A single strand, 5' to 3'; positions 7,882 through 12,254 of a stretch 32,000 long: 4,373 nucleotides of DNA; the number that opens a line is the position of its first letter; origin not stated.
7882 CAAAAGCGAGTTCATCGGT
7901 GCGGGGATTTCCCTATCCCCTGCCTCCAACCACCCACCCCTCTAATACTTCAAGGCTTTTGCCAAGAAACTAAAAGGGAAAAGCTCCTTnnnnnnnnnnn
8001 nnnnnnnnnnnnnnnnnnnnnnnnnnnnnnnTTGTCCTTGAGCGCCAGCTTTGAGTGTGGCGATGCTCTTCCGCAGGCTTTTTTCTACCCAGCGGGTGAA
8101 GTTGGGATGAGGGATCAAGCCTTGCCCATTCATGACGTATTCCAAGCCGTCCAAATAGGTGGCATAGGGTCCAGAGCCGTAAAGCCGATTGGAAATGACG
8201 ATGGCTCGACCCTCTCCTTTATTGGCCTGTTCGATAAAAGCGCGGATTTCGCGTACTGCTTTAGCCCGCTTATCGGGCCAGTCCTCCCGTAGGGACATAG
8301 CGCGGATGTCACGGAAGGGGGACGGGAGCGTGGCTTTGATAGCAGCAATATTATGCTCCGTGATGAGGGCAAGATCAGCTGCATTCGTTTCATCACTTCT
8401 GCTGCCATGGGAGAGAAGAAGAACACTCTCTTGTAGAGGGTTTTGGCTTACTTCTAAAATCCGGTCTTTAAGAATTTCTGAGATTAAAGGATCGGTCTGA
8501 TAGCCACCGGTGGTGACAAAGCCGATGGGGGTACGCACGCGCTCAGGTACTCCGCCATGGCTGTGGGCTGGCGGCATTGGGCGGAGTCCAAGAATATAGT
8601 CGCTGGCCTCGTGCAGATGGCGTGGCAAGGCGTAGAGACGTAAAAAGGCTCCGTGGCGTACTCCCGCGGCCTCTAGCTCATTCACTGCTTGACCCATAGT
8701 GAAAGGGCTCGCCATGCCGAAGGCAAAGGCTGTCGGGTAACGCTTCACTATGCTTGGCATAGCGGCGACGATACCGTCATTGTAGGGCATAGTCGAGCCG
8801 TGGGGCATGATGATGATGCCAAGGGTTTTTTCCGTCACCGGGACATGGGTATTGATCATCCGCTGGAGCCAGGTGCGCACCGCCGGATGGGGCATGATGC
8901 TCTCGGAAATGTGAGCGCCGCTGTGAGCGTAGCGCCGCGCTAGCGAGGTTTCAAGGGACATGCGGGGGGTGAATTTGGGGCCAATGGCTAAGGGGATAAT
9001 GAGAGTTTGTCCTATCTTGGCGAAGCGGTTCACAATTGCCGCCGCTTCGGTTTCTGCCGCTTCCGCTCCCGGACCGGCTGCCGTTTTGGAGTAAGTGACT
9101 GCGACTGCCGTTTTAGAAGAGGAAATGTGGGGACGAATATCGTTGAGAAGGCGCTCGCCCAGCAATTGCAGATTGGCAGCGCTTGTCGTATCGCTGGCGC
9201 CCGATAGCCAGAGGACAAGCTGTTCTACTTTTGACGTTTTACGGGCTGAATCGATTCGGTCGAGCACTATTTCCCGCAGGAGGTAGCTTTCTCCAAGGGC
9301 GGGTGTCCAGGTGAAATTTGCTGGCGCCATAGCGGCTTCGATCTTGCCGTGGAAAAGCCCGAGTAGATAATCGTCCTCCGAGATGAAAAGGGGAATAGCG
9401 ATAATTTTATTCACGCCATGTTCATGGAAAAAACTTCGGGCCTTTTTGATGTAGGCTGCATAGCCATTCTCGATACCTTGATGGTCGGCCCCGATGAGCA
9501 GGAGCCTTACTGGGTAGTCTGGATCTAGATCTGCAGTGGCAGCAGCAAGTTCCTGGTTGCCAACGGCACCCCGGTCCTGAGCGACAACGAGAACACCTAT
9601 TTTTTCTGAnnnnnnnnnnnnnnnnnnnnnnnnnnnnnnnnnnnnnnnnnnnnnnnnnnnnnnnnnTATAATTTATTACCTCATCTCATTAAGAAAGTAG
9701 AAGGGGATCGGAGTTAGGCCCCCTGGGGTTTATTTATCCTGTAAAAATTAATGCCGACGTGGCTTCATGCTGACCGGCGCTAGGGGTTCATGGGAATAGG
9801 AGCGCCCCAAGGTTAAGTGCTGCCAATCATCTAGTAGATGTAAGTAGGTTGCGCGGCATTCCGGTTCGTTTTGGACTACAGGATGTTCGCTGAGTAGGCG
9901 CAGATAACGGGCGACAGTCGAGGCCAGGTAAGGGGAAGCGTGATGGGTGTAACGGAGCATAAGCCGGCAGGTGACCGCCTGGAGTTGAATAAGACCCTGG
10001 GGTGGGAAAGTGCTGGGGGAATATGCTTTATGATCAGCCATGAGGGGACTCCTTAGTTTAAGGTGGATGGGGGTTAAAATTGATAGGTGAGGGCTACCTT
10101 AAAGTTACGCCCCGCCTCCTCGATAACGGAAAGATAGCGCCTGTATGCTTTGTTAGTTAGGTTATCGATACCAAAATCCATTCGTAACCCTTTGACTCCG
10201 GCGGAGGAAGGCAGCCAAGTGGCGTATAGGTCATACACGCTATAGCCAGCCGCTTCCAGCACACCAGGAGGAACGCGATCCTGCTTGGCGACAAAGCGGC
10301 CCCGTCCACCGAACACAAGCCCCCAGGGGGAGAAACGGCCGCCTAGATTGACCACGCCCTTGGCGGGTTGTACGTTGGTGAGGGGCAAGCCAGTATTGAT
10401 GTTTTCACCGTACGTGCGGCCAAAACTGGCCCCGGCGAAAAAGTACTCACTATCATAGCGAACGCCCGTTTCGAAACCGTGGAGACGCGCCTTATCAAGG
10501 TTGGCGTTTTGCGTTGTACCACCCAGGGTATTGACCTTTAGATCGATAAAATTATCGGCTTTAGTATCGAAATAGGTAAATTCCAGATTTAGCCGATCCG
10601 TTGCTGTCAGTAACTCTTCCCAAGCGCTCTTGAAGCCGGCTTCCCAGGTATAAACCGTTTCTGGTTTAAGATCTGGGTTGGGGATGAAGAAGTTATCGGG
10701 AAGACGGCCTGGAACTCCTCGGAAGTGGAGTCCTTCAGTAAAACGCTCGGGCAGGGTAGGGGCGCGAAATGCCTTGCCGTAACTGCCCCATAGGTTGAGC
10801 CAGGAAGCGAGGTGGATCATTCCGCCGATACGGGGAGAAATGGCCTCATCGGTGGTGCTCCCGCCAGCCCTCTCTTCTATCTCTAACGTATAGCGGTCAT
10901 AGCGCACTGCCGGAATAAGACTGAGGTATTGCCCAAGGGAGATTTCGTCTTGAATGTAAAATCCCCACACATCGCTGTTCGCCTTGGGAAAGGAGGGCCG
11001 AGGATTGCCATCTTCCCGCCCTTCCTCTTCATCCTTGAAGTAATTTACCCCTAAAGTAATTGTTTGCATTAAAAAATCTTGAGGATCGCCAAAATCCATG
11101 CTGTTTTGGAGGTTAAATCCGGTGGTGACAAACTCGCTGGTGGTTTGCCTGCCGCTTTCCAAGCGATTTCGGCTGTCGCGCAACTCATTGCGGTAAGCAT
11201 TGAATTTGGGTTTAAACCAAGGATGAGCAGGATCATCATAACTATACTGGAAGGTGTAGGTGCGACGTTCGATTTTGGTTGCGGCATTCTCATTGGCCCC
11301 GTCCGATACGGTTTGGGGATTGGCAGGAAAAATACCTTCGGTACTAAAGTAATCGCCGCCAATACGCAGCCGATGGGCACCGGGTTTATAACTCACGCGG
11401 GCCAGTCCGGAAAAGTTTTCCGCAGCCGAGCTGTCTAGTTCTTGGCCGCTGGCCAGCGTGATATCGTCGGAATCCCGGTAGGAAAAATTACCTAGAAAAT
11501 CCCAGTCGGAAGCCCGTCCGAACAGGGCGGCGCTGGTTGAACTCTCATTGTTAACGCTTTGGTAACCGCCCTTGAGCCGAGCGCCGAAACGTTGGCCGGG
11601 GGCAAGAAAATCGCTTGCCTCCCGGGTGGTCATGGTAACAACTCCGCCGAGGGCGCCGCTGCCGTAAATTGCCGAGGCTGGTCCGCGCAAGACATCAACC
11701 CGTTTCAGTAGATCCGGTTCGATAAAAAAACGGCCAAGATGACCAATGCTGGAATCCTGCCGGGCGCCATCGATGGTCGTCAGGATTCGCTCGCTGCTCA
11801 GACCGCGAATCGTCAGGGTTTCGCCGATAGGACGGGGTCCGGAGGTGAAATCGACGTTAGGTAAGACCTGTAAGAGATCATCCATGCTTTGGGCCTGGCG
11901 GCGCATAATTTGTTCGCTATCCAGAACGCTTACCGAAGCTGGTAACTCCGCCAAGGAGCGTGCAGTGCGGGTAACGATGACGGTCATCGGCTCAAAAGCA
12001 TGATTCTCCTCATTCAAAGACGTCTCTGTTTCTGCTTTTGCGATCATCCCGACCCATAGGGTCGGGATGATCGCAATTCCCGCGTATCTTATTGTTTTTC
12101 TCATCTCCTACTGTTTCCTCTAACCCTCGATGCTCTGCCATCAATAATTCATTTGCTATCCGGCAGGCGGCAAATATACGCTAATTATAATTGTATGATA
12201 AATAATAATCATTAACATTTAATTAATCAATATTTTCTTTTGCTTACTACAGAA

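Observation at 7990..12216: Fur-boxed operon pairing a heme-type TonB receptor with a secreted tandem chelatase-fold protein: candidate non-canonical periplasmic tetrapyrrole uptake/processing system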

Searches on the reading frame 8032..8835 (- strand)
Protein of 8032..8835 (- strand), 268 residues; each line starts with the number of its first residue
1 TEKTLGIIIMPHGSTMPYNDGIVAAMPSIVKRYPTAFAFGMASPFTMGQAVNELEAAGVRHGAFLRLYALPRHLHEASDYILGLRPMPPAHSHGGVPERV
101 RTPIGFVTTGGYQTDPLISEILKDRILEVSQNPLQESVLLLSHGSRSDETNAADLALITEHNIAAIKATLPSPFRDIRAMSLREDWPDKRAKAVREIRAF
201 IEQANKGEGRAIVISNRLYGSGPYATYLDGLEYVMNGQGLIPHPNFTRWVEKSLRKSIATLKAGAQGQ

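Call 42: search_solved_structures(query=A4, max_evalue=1, show_alignments=4)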
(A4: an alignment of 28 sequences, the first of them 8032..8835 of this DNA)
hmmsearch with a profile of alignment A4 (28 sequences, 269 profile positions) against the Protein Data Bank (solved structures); distinct sequences matched with E-value up to 1: 6.
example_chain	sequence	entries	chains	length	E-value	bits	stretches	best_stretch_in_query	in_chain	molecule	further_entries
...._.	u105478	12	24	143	3e-05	26.6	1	7-98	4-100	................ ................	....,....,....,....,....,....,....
8i56_A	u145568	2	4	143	9.9e-05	24.9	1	7-98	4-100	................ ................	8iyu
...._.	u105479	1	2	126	0.022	17.2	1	7-87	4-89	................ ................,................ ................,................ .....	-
3lyh_A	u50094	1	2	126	0.15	14.4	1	7-74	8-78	Cobalamin (Vitamin B12) biosynthesis CbiX protein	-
6xt5_A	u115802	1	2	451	0.63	12.4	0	187-231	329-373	Legumain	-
3axj_B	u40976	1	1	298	0.76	12.1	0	110-184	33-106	Translin associated factor X, isoform B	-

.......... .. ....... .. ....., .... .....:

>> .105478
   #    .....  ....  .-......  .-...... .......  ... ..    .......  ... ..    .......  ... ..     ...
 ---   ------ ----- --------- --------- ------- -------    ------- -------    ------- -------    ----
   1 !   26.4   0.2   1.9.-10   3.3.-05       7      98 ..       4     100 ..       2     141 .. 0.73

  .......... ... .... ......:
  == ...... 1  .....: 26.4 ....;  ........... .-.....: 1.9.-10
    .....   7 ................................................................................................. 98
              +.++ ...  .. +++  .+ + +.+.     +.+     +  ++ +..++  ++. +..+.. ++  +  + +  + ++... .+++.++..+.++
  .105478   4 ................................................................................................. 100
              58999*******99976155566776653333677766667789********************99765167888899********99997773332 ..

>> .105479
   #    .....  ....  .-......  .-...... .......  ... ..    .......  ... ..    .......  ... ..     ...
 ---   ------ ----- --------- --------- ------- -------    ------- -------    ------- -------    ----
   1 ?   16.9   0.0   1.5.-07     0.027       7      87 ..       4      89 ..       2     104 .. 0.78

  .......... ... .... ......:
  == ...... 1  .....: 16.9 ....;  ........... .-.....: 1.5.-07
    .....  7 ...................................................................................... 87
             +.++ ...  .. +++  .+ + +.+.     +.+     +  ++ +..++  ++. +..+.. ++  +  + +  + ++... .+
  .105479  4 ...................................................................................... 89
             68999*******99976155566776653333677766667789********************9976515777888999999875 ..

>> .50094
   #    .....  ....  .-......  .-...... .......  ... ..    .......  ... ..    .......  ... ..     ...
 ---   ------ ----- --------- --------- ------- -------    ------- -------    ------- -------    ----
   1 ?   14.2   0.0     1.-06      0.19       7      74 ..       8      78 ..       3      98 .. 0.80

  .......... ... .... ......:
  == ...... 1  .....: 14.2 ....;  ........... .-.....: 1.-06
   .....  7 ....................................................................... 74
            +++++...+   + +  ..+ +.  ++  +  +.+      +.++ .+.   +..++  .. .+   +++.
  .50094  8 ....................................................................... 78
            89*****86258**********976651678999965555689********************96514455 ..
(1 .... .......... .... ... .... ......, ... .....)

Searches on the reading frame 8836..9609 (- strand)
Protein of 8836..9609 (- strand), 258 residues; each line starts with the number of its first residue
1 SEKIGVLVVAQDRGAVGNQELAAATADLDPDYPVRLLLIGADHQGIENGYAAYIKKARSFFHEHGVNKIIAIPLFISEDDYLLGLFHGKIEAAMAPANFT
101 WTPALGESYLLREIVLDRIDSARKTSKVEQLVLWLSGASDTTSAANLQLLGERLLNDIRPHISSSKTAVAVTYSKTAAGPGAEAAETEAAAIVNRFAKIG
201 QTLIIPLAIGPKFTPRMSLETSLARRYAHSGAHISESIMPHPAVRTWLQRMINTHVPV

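Call 43: search_solved_structures(query=A5, max_evalue=1, show_alignments=3)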
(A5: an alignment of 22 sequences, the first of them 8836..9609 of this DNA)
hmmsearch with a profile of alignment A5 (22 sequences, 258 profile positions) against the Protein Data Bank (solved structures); distinct sequences matched with E-value up to 1: 9.
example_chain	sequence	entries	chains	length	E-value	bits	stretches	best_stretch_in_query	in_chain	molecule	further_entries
6jv6_A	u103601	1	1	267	0.00015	24.2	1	54-165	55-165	Sirohydrochlorin ferrochelatase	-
5zt7_A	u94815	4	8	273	0.00031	23.2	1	54-163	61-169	Sirohydrochlorin ferrochelatase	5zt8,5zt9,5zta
3lyh_A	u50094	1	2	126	0.0067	18.8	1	54-121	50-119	Cobalamin (Vitamin B12) biosynthesis CbiX protein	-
7c29_A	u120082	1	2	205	0.2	14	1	130-233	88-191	Carboxylesterase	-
7c23_A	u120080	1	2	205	0.27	13.6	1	130-233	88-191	Carboxylesterase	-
9b86_A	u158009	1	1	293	0.38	13.1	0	53-82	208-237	Heme-binding protein FetB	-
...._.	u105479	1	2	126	0.41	13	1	53-84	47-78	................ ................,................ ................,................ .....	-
8i56_A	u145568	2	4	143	0.58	12.5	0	53-78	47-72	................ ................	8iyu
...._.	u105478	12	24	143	0.59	12.5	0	53-78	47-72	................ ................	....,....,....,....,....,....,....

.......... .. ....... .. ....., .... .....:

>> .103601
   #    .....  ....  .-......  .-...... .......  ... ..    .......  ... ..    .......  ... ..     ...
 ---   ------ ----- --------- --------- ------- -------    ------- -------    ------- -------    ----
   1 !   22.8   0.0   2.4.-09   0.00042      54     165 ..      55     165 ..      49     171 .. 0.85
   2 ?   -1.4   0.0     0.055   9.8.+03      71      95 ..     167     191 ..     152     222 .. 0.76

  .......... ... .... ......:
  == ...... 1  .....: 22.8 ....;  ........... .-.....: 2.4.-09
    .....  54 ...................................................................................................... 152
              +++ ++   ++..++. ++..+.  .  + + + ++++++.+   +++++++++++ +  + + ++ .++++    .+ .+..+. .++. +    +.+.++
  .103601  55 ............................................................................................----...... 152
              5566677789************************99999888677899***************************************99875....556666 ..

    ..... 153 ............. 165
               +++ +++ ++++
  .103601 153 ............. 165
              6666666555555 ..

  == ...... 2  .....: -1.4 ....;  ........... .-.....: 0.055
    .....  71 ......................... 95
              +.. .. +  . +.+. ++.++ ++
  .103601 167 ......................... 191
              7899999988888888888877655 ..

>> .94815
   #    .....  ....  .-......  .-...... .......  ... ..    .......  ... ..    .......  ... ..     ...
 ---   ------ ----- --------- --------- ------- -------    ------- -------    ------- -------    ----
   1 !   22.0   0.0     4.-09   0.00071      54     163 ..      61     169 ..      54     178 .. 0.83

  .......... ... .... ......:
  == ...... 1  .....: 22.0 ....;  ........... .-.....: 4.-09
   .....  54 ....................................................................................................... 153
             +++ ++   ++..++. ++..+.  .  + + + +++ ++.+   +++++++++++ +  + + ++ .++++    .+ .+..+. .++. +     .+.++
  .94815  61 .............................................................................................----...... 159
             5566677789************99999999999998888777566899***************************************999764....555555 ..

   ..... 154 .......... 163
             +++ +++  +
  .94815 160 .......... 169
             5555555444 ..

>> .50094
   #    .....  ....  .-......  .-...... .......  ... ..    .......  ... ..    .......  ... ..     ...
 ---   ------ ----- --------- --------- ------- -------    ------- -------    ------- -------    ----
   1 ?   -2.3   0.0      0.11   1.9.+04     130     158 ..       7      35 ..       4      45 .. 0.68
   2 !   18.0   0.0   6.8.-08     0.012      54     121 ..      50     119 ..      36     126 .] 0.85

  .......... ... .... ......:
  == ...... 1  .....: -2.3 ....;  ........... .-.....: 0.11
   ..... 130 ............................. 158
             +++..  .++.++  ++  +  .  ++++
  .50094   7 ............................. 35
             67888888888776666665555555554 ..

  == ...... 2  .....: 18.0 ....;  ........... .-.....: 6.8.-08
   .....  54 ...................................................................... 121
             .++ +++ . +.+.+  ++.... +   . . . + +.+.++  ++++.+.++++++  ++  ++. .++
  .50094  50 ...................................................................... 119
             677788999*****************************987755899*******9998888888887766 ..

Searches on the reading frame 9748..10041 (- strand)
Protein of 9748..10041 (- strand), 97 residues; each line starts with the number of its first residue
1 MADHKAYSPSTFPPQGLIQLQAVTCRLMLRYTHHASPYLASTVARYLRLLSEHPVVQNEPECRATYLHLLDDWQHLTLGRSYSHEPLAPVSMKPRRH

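Call 3: search_protein_families(library=pfam, proteins=[window:9748-10041:-], max_evalue=1)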
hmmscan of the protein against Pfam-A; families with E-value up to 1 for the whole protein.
window:9748-10041:- (97 aa): 1 family
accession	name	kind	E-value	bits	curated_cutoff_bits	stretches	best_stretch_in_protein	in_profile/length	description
PF04000.20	Sas10_Utp3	-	0.051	14.6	30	1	11-64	32-83/87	Sas10/Utp3/C1D family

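Call 4: search_protein_families(library=ncbifam, proteins=[window:9748-10041:-], max_evalue=1)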
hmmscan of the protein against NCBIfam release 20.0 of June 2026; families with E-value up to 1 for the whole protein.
window:9748-10041:- (97 aa): 0 families

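Call 35: find_homologous_proteins(query=window:9748-10041:-, max_evalue=0.01)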
Query window:9748-10041:- (97 aa): 3 proteins with E <= 0.01 among 4 candidates.
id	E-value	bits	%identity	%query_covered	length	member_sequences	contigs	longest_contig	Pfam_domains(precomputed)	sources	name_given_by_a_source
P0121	1.2e-56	207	96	100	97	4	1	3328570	-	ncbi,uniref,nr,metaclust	ncbi:hypothetical protein [Nitrosococcus watsonii]|uniref:Uncharacterized protein n=1 Tax=Nitrosococ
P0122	1.1e-39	153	71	100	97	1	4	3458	-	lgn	-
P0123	5.1e-19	86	58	100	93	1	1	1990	-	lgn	-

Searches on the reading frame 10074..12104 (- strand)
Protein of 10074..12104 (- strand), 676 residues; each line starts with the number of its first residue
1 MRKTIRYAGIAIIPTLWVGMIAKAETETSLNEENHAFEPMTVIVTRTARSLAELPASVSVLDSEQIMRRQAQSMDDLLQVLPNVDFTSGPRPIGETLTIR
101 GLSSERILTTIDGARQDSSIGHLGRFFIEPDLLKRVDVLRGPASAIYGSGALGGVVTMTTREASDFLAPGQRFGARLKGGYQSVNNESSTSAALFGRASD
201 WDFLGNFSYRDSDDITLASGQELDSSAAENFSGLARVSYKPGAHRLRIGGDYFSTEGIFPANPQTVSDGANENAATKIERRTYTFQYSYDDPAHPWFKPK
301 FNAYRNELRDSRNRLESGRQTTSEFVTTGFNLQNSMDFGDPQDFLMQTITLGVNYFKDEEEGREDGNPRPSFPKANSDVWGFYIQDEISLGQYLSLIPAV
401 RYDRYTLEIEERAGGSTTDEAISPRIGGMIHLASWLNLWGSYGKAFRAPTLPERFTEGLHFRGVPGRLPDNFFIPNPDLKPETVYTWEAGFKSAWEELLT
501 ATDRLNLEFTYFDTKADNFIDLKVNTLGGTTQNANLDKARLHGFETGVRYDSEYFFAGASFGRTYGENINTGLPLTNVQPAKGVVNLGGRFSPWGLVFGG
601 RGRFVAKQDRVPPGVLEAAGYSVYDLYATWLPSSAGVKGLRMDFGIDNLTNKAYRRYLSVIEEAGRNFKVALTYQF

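Call 3: search_protein_families(library=pfam, proteins=[window:10074-12104:-], max_evalue=1)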
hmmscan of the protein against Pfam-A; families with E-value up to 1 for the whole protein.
window:10074-12104:- (676 aa): 3 families
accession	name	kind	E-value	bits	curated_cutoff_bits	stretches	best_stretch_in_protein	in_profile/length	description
PF00593.30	TonB_dep_Rec_b-barrel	-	4.2e-55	188.8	27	1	245-649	27-436/436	TonB dependent receptor-like, beta-barrel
PF07715.20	Plug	-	4.1e-29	101.7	23.9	1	51-155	2-107/107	TonB-dependent Receptor Plug Domain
PF14905.12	OMP_b-brl_3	-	0.00041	20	27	1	470-551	204-279/408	Outer membrane protein beta-barrel family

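Call 4: search_protein_families(library=ncbifam, proteins=[window:10074-12104:-], max_evalue=1)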
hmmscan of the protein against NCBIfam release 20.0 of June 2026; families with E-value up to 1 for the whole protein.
window:10074-12104:- (676 aa): 31 families (the best 25 are shown)
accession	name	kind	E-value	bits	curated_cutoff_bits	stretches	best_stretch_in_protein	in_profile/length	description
TIGR01785.1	TonB-hemin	subfamily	3.5e-154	514.9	316.85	1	38-676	2-677/677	TonB-dependent heme/hemoglobin receptor family protein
TIGR01786.1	TonB-hemlactrns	subfamily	3.9e-121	405.7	323.75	1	40-676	3-719/719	TonB-dependent hemoglobin/transferrin/lactoferrin family receptor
TIGR01783.1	TonB-siderophor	subfamily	1e-51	176.4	223.5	1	53-676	1-649/649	TonB-dependent siderophore receptor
TIGR01779.1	TonB-B12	equivalog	1.8e-32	112.7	599.7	2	31-176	22-167/614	TonB-dependent vitamin B12 receptor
NF007926.1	PRK10641.1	equivalog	1.1e-26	93.6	836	2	33-212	23-199/617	TonB-dependent vitamin B12 receptor BtuB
NF007478.2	PRK10064.1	equivalog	1.7e-26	92.6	745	2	35-162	28-159/663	catecholate siderophore receptor CirA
NF010010.0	PRK13483.1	equivalog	1.9e-26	92.2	927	1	26-547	20-528/660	ligand-gated channel protein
TIGR01776.1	TonB-tbp-lbp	subfamily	3.5e-25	88.1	468.8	2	60-211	76-239/946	lactoferrin/transferrin family TonB-dependent receptor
NF010011.0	PRK13484.1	equivalog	7.8e-21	74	1197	2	26-220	19-222/682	IreA family TonB-dependent siderophore receptor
NF010038.0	PRK13513.1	equivalog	1.7e-20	73.2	942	1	22-520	17-486/659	ligand-gated channel protein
NF010012.0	PRK13486.1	equivalog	1.8e-19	69.6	924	2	40-168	28-165/696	TonB-dependent receptor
NF010048.1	PRK13524.1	subfamily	1.5e-18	66.7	493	2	26-165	27-180/744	FepA family TonB-dependent siderophore receptor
NF010051.0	PRK13528.1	subfamily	2.6e-18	65.6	583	2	20-226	15-240/727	FepA family TonB-dependent siderophore receptor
NF053590.1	TonB_dep_TOL0244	equivalog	7.6e-18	64.4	645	1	43-551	17-478/604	TOL_0244 family TonB-dependent receptor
NF049945.1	TonB_dep_FCYXU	equivalog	1.8e-16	59.9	825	2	1-188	1-192/697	TonB-dependent receptor, FCYXU motif-type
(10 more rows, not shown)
